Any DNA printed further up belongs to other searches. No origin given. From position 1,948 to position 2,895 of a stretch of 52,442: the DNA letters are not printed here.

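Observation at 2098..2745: Standalone NuoB-family [4Fe-4S] protein embedded between sufR and sufCBD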

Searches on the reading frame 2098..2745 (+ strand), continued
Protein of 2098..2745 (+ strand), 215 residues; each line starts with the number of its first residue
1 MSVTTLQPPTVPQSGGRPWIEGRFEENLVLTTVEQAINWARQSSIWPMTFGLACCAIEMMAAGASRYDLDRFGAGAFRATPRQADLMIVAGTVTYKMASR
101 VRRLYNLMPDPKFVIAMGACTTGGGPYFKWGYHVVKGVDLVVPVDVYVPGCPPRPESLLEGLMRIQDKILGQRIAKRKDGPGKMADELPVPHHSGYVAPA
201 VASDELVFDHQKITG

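Call 37: find_homologous_proteins(query=P0391, max_evalue=1e-50)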
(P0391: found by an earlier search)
Query P0391 (413 aa): 7975 proteins with E <= 1e-50 among 8000 candidates; the best 120 are listed.
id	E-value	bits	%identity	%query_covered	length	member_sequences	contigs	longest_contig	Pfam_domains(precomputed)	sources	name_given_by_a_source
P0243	5.3e-264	894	93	100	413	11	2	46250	PF00346.25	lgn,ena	-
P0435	1.6e-234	796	81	100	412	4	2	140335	PF00346.25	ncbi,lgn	-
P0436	1.3e-233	793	81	100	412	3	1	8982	PF00346.25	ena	-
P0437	6.1e-233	791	82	100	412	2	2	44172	PF00346.25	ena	-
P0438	6.6e-233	791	81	100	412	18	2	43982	PF00346.25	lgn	-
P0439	1.3e-232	790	80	100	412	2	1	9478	PF00346.25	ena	-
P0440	1.6e-232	790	82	100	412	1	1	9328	PF00346.25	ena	-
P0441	1.6e-232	790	82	100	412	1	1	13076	PF00346.25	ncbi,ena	-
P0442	1.8e-232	790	81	100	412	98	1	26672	PF00346.25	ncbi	-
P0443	3.9e-232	789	81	100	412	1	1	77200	PF00346.25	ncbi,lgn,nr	ncbi:NADH-quinone oxidoreductase subunit D [bacterium]|nr:NADH-quinone oxidoreductase subunit D [bac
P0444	1.8e-231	786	81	100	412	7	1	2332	PF00346.25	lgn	-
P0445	1.1e-230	784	80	100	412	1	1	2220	PF00346.25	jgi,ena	-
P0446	1.6e-229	780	79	100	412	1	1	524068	PF00346.25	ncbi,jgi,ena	-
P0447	2.2e-229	780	79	100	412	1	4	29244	PF00346.25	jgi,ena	jgi:NADH-quinone oxidoreductase subunit D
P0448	3.3e-229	779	80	100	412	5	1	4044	PF00346.25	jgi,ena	jgi:NADH-quinone oxidoreductase subunit D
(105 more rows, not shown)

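Call 40: find_related_loci(query=P0391, collection=metagenome_contigs, flank=10000)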
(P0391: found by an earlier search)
Query P0391 (413 aa) in metagenome_contigs; peptide patterns used: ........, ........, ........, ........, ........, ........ (x = any residue, [..] = any of these).
273 stretches matched a pattern; 172 encode a relative of the query (tblastn E <= 1e-3); the best 80 are kept; 80 distinct loci.
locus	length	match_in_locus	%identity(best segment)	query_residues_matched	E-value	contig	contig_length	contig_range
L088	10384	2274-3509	82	1-413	0e+0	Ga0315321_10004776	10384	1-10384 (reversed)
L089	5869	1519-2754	82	1-413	0e+0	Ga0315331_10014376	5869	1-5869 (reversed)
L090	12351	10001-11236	81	1-413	0e+0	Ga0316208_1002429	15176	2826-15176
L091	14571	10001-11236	80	1-413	0e+0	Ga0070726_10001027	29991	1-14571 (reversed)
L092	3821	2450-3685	79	1-413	0e+0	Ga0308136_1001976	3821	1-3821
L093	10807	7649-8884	80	1-413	0e+0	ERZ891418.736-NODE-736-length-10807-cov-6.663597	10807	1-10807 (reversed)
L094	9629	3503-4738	79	1-413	0e+0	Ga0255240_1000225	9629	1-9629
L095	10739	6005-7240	79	1-413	0e+0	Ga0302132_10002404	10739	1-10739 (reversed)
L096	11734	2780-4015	79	1-413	0e+0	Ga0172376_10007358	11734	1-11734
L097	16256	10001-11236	78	1-413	0e+0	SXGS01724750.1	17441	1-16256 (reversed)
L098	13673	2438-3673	77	1-413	0e+0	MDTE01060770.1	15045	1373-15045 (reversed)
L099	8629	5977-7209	76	2-413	0e+0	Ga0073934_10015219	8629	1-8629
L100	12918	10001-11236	76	1-413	0e+0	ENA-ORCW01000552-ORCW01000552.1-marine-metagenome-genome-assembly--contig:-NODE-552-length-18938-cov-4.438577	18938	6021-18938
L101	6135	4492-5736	76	1-413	0e+0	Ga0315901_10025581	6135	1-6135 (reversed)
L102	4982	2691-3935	76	1-413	0e+0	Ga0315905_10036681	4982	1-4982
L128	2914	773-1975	66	1-413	0e+0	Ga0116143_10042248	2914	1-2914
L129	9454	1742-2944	68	3-413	0e+0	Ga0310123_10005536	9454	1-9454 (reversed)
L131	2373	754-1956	66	1-413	0e+0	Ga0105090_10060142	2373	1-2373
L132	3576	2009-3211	65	1-413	0e+0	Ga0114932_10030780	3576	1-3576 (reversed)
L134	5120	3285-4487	67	3-413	0e+0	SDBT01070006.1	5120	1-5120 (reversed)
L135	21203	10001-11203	66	1-413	7e-179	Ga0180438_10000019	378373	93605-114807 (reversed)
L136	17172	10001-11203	65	1-413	1e-178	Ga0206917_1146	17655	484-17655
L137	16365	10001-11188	67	6-413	2e-178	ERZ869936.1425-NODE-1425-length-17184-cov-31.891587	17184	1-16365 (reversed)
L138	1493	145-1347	65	1-413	0e+0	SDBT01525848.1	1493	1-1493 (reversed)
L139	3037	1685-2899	64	8-413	0e+0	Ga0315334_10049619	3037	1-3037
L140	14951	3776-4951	66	10-413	1e-177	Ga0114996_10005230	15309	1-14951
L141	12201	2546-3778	65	1-413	1e-177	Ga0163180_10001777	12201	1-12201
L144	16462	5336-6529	66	4-413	3e-177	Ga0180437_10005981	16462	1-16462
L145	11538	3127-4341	64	8-413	1e-176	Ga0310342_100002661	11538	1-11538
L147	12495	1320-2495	65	10-413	9e-176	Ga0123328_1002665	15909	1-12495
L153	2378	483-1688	64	1-413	0e+0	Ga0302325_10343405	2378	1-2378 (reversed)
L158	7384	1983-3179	65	3-413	2e-173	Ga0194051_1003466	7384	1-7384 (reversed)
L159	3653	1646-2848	63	1-413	4e-180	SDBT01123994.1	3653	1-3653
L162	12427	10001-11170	65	6-413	4e-172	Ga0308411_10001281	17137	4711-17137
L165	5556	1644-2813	65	6-413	1e-173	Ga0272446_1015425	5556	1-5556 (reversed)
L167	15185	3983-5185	62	1-413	3e-170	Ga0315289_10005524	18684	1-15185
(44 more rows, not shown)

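Call 43: list_cluster_members(proteins=[L128:773-1975:+, L132:2009-3211:+, L134:3285-4487:+, L136:10001-11203:+, L135:10004-11203:+, L153:483-1688:+, L159:1646-2848:+, L167:3983-5185:+, L140:3752-4951:+, L158:1974-3179:+])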
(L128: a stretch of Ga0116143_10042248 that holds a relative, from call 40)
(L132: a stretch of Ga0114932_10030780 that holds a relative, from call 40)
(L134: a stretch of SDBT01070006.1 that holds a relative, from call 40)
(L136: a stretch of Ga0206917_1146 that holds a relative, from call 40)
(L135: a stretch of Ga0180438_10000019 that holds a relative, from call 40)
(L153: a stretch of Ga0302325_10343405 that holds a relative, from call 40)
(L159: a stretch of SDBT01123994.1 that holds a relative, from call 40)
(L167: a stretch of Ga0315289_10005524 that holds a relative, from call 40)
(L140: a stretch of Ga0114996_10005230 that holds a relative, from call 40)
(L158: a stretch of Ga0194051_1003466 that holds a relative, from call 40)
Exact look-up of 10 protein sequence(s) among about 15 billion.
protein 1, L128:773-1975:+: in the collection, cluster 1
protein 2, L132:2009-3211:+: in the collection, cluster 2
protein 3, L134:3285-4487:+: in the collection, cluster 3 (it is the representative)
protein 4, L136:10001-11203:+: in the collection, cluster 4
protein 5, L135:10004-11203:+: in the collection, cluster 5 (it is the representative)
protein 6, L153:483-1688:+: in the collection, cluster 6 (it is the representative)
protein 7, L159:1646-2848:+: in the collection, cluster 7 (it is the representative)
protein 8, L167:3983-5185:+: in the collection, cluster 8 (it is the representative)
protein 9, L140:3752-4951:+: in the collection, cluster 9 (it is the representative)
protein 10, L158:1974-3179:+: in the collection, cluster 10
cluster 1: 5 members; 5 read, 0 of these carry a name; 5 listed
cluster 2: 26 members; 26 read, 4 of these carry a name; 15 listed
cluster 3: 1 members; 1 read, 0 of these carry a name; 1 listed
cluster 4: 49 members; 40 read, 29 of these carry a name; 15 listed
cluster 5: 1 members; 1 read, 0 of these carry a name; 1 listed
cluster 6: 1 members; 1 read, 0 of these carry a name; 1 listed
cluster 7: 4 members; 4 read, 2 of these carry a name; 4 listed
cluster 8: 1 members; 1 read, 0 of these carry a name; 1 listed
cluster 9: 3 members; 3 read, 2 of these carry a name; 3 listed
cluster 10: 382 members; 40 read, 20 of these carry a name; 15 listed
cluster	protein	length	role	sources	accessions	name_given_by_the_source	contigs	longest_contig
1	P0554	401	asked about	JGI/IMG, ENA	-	-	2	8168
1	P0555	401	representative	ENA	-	-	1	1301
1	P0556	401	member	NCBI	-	-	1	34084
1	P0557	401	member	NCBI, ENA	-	-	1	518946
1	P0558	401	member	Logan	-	-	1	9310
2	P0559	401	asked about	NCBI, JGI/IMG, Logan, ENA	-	NADH-quinone oxidoreductase subunit D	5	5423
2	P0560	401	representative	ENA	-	-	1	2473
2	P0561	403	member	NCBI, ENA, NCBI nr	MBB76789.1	MAG: NADH-quinone oxidoreductase subunit D [Planctomycetaceae bacterium] | NADH-quinone oxidoreductase subunit D [Planctomycetaceae bacterium]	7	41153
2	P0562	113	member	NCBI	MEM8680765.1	MAG: NADH-quinone oxidoreductase subunit D, partial [Planctomycetota bacterium]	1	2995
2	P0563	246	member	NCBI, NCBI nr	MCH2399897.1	MAG: NADH-quinone oxidoreductase subunit D, partial [Pirellulales bacterium] | NADH-quinone oxidoreductase subunit D [Pirellulales bacterium]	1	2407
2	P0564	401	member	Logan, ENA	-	-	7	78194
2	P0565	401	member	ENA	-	-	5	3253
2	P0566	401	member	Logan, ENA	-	-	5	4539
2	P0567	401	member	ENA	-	-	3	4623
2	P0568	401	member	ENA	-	-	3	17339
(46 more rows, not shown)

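Call 49: list_cluster_members(proteins=[L138:145-1347:+, L139:1661-2899:+, L144:5330-6529:+, L145:3103-4341:+, L147:1296-2495:+, L129:1742-2944:+, L137:9989-11188:+, L162:9980-11170:+, L131:754-1956:+, L141:2546-3778:+])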
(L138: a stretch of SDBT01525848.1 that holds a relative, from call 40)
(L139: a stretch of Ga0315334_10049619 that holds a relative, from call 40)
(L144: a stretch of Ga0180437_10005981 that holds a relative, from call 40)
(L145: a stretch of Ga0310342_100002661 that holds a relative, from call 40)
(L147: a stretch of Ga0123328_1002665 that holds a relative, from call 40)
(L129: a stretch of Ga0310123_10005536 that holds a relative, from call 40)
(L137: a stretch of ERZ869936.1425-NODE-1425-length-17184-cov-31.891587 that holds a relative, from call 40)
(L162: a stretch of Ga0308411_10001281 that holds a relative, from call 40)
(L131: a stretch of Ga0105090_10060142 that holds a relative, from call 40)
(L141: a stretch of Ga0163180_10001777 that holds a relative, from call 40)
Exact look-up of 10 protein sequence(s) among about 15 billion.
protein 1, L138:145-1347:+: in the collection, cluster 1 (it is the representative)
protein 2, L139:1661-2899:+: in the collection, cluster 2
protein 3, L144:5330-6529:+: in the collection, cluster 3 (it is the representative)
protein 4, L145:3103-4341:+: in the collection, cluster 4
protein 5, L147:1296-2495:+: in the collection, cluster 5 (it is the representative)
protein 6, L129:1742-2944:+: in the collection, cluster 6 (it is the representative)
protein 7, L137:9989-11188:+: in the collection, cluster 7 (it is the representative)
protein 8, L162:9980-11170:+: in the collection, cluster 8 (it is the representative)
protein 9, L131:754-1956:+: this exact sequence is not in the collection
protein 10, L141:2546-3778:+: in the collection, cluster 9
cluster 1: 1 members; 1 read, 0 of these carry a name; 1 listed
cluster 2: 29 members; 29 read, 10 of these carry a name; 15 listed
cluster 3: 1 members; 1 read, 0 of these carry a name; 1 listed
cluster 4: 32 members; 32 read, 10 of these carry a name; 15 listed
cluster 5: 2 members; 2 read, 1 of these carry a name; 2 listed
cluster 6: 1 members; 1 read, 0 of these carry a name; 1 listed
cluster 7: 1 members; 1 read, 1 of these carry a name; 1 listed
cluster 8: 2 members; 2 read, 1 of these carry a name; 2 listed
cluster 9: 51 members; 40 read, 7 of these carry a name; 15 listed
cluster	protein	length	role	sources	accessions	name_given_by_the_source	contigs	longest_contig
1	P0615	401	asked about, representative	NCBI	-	-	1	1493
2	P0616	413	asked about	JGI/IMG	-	-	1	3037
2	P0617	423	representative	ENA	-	-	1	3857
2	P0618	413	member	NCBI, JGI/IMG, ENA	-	NADH-quinone oxidoreductase subunit D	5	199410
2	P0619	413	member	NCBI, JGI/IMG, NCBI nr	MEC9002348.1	MAG: NADH-quinone oxidoreductase subunit D [Planctomycetota bacterium] | NADH-quinone oxidoreductase subunit D | NADH-quinone oxidoreductase subunit D [Planctomycetota bacterium]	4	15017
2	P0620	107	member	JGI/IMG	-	NADH-quinone oxidoreductase subunit D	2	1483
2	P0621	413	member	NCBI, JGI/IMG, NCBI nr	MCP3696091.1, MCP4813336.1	MAG: NADH-quinone oxidoreductase subunit D [Planctomycetaceae bacterium] | NADH-quinone oxidoreductase subunit D | NADH-quinone oxidoreductase subunit D [Planctomycetaceae bacterium]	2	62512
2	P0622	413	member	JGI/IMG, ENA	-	NADH-quinone oxidoreductase subunit D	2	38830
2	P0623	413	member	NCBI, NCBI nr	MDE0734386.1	MAG: NADH-quinone oxidoreductase subunit D [Pirellulaceae bacterium] | NADH-quinone oxidoreductase subunit D [Pirellulaceae bacterium]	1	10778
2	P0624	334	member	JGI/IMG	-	NADH-quinone oxidoreductase subunit D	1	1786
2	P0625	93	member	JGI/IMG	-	NADH-quinone oxidoreductase subunit D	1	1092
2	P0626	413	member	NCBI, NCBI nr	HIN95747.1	MAG TPA: NADH-quinone oxidoreductase subunit D [Planctomycetes bacterium] | NADH-quinone oxidoreductase subunit D [Planctomycetota bacterium]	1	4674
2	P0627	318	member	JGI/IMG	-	NADH-quinone oxidoreductase subunit D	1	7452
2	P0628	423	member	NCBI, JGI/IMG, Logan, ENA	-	-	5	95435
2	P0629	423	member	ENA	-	-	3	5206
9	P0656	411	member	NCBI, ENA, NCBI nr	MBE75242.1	MAG: NADH-quinone oxidoreductase subunit D [Rhodopirellula sp.] | NADH-quinone oxidoreductase subunit D [Rhodopirellula sp.]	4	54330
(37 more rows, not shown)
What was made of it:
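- The 62-68% tier carries the names Pirellulales, Pirellulaceae, Lacipirellulaceae and Rhodopirellula sp., assigned through membership of 90% identity clusters (calls 43, 49).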

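Call 50: find_encoding_contigs(protein=P0088, flank=10000, max_places=10)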
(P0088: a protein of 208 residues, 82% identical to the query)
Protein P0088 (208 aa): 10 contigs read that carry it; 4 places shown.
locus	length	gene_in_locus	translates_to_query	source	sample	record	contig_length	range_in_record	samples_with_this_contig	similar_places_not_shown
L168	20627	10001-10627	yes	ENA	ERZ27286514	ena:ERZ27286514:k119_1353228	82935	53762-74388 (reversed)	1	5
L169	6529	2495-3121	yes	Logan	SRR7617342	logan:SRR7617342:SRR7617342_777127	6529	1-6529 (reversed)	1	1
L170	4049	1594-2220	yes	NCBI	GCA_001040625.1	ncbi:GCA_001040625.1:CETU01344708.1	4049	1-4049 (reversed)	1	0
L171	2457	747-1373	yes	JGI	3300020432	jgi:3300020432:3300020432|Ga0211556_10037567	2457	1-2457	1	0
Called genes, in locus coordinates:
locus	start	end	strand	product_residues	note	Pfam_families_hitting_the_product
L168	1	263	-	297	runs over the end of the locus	PF00483:NTP_transferase, PF12804:NTP_transf_3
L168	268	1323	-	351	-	PF00106:adh_short (faint), PF01073:3Beta_HSD, PF01370:Epimerase, PF02719:Polysacc_synt_2, PF04321:RmlD_sub_bind, PF07993:NAD_binding_4, PF16363:GDP_Man_Dehyd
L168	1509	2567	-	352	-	PF01207:Dus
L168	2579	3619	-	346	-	PF08331:QueG_DUF1730, PF13187:Fer4_9 (faint), PF14697:Fer4_21 (faint), PF00037:Fer4 (faint), PF13237:Fer4_10 (faint), PF13484:Fer4_16, PF13646:HEAT_2 (weak)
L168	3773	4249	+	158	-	-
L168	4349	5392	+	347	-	PF01207:Dus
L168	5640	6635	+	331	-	-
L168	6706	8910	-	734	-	PF01235:Na_Ala_symp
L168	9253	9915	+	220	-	PF12802:MarR_2 (weak), PF13412:HTH_24 (weak), PF13814:Replic_Relax (weak)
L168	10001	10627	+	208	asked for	PF01058:Oxidored_q6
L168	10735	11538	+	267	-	PF02463:SMC_N (weak), PF00005:ABC_tran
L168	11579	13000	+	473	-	PF19295:SufBD_N, PF01458:SUFBD_core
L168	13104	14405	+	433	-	PF19295:SufBD_N, PF01458:SUFBD_core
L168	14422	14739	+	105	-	PF00355:Rieske, PF13806:Rieske_2 (weak), PF22543:Rieske_4 (weak)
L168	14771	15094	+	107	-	PF01883:FeS_assembly_P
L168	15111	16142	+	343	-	PF18301:preATP-grasp_3, PF02655:ATP-grasp_3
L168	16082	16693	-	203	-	PF00696:AA_kinase (faint)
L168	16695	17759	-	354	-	PF01968:Hydantoinase_A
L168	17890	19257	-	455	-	PF07643:DUF1598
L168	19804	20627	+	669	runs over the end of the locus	PF16697:Yop-YscD_cpl, PF00498:FHA, PF01590:GAF, PF13185:GAF_2, PF13492:GAF_3, PF00158:Sigma54_activat, PF14532:Sigma54_activ_2, PF25601:AAA_lid_14, +3 more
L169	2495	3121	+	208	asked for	PF01058:Oxidored_q6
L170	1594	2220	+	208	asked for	PF01058:Oxidored_q6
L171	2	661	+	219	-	?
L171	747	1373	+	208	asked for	PF01058:Oxidored_q6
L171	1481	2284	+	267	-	PF02463:SMC_N (weak), PF00005:ABC_tran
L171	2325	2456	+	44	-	?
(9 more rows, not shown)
